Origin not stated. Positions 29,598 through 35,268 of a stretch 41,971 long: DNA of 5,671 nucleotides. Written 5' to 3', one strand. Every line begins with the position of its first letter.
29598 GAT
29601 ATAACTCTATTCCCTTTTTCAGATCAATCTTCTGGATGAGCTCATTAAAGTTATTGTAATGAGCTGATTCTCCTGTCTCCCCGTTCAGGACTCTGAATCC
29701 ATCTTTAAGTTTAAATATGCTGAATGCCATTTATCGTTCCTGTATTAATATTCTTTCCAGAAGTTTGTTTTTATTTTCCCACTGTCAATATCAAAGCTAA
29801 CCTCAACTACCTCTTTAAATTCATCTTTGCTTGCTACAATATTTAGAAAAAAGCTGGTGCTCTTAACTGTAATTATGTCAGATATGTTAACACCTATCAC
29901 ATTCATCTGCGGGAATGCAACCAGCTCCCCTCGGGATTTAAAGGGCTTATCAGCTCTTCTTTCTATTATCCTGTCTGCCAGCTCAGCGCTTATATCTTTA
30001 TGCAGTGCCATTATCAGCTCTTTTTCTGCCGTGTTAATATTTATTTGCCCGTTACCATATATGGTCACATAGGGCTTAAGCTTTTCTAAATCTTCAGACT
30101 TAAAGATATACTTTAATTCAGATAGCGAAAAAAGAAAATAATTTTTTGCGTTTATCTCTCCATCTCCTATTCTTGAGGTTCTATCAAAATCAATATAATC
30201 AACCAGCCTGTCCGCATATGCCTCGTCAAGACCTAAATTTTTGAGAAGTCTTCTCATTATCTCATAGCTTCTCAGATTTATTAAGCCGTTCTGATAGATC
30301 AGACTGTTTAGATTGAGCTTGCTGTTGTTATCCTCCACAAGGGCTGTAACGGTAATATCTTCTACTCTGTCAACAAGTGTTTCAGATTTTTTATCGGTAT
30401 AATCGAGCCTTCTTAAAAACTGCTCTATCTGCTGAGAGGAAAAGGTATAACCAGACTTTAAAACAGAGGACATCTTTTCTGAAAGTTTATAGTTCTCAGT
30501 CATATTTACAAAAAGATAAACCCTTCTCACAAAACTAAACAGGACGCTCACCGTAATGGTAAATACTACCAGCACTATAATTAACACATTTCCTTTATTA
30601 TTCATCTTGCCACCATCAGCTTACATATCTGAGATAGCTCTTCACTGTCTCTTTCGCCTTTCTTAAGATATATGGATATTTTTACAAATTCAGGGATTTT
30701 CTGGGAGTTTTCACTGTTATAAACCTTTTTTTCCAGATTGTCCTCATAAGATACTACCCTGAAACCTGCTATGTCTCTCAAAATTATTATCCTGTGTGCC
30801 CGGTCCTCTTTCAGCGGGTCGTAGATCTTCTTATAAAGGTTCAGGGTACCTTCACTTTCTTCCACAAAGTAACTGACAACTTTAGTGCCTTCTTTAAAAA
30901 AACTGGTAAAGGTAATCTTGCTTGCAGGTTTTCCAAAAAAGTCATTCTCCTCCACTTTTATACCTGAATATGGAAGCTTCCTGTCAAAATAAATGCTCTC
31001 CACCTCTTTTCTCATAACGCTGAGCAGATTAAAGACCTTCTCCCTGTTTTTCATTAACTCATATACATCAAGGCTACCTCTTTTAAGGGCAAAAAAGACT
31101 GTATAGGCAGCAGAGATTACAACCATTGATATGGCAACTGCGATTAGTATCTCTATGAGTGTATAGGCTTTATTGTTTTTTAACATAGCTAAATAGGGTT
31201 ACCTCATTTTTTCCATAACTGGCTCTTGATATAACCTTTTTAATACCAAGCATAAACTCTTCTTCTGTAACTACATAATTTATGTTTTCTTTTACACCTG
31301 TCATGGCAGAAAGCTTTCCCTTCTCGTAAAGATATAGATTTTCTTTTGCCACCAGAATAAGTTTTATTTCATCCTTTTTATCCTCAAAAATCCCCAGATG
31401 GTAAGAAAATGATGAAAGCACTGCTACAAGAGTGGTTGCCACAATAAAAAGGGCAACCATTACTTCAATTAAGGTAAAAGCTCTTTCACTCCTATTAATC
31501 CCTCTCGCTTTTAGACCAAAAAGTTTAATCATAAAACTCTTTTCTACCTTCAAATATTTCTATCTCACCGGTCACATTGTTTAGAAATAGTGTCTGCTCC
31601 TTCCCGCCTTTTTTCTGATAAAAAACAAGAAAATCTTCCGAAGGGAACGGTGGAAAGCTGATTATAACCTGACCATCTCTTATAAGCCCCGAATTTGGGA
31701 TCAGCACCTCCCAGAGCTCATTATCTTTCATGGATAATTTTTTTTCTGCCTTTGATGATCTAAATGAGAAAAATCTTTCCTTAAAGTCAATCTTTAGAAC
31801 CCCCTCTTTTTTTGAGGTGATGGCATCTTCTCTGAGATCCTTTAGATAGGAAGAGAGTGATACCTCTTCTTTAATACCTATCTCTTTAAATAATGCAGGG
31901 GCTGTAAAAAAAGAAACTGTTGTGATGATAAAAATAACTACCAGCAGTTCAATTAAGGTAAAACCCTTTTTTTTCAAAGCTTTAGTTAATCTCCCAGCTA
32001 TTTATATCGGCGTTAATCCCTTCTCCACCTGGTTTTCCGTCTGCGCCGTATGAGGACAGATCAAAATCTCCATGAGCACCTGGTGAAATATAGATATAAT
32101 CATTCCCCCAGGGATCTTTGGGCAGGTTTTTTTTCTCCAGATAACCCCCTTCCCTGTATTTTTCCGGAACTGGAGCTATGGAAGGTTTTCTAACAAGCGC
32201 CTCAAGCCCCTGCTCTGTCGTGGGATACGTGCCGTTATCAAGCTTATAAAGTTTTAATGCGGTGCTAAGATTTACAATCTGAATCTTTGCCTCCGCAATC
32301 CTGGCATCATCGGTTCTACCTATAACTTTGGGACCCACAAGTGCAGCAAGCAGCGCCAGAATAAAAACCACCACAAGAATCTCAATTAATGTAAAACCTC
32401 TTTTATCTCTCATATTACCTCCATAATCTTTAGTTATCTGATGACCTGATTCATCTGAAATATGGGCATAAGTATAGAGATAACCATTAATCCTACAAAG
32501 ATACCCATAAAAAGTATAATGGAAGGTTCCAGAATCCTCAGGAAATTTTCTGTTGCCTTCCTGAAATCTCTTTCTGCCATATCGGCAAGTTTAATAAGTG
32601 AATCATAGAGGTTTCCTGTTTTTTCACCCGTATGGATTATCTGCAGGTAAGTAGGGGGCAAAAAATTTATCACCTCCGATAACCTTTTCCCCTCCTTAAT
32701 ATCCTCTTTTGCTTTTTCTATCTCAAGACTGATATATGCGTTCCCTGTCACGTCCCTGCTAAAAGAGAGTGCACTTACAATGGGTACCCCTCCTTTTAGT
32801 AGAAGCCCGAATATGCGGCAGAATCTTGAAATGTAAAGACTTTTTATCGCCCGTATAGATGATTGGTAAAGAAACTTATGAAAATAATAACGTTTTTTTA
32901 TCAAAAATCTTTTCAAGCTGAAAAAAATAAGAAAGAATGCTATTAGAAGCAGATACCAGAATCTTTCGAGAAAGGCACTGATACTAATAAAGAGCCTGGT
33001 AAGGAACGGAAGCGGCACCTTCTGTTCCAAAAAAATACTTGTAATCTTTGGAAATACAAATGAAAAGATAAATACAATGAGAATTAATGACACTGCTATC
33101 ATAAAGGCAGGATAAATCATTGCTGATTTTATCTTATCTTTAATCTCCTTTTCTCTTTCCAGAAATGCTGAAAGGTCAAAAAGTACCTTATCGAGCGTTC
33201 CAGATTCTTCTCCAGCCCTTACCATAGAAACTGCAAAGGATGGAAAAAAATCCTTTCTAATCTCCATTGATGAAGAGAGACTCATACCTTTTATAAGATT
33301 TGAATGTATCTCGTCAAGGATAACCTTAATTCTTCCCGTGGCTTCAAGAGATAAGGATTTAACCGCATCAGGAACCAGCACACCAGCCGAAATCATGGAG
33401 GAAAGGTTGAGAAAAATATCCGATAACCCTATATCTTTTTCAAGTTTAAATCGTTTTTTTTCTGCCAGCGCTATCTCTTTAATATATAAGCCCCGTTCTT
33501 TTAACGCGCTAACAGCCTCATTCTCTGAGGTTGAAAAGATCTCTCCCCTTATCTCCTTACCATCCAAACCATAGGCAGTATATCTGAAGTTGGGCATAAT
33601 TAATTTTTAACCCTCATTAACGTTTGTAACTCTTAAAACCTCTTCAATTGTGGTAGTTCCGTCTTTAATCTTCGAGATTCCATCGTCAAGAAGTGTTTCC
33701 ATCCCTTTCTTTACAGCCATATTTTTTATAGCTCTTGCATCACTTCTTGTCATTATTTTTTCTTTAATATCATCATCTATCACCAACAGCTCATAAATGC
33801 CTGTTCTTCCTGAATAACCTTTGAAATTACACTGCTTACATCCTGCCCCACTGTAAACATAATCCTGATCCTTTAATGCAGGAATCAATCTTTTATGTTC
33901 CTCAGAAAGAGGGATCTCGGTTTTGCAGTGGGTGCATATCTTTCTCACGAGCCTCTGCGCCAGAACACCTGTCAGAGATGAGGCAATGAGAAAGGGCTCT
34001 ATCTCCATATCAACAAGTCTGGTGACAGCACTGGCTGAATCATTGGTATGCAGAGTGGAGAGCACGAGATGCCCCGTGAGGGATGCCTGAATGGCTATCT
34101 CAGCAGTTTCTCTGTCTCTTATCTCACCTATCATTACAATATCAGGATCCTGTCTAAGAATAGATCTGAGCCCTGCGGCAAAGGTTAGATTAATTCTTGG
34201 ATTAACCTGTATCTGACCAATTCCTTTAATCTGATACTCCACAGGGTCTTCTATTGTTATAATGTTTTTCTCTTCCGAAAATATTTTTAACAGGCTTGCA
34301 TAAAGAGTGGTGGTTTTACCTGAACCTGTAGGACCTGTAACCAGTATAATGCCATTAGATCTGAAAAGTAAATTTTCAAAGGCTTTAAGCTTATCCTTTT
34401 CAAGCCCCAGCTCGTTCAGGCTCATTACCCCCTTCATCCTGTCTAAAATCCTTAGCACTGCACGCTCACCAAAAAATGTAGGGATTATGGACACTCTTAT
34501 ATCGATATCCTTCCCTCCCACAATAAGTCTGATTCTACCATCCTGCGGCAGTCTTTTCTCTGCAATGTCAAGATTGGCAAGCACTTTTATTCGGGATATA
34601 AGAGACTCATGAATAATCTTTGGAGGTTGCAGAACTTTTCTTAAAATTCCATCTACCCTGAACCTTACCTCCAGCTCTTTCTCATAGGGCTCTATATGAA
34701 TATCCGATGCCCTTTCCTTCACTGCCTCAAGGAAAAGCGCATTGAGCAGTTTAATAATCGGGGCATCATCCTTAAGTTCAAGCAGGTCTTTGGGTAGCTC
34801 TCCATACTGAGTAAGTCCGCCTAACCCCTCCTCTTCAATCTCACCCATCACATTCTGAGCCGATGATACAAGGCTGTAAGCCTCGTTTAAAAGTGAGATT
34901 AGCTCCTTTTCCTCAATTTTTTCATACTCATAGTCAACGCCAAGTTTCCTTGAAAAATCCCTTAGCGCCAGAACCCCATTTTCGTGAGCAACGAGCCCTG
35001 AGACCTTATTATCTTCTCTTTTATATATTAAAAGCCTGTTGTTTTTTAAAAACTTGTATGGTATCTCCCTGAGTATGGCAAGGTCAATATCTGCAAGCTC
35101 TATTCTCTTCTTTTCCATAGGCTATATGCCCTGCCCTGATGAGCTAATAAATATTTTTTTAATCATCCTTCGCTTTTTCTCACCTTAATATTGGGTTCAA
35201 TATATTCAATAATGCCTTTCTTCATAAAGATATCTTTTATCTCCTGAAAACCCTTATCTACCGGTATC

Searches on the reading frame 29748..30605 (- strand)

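Call 48: search_protein_families(library=ncbifam, proteins=[window:29748-30605:-], max_evalue=1e-25)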
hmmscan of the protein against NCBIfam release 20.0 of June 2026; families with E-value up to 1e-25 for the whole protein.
window:29748-30605:- (286 aa): 1 family
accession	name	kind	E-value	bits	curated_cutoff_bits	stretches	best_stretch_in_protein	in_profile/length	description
NF037980.1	T2SS_GspK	equivalog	2.8e-39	135.5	130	1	4-267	2-289/307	type II secretion system minor pseudopilin GspK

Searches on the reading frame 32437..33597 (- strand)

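Call 48: search_protein_families(library=ncbifam, proteins=[window:32437-33597:-], max_evalue=1e-25)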
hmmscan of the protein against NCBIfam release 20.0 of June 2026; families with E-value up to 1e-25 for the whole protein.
window:32437-33597:- (387 aa): 6 families
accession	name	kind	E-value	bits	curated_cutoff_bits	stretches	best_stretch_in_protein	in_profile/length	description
TIGR02120.1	GspF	equivalog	7.1e-89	298.8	424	1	4-386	1-401/401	type II secretion system inner membrane protein GspF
NF052607.1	T4PiliAsmPilCThrm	equivalog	3.7e-57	194.2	700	1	1-382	1-400/406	type IV pilus assembly protein PilC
NF047826.1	T3SSXpsF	equivalog_domain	2.3e-54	184.8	650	1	1-386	1-404/405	type II secretion system protein XpsF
NF007861.0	PRK10573.1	equivalog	1.1e-53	182.8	401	1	4-386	7-398/401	protein transport protein HofC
NF052606.1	T4PiliAsmPilCMyx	equivalog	4.8e-44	150.8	700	1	3-386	21-418/419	type IV pilus assembly protein PilC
NF041012.2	T4P_ComGB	equivalog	5.5e-35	121.3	240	1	61-382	6-330/332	competence type IV pilus assembly protein ComGB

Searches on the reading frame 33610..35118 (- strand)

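Call 48: search_protein_families(library=ncbifam, proteins=[window:33610-35118:-], max_evalue=1e-25)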
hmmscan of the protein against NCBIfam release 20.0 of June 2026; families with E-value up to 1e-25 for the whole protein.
window:33610-35118:- (503 aa): 7 families
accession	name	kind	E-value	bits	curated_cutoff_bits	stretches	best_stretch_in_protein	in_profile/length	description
TIGR02533.1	type_II_gspE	equivalog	6.2e-212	704.5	630.25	1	17-498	2-486/486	type II secretion system ATPase GspE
TIGR02538.1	type_IV_pilB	equivalog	2e-163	545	675.65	1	7-499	62-563/564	type IV-A pilus assembly ATPase PilB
NF053534.1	T4PilAsmATPsTfpB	equivalog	2.3e-144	482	850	1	76-498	155-582/584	type IV pilus assembly ATPase TfpB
NF007755.0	PRK10436.1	equivalog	8.2e-140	466.5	617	1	110-501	74-462/465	type II secretion system protein GspE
NF041000.1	ATPase_ComGA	equivalog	5.8e-80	268.1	300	1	128-392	3-266/267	competence type IV pilus ATPase ComGA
TIGR01420.1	pilT_fam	subfamily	1.5e-53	182.2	319.1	1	125-394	2-271/343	PilT/PilU family type 4a pilus ATPase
TIGR02525.1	plasmid_TraJ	equivalog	4.1e-30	105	368.3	1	222-371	122-272/372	plasmid transfer ATPase TraJ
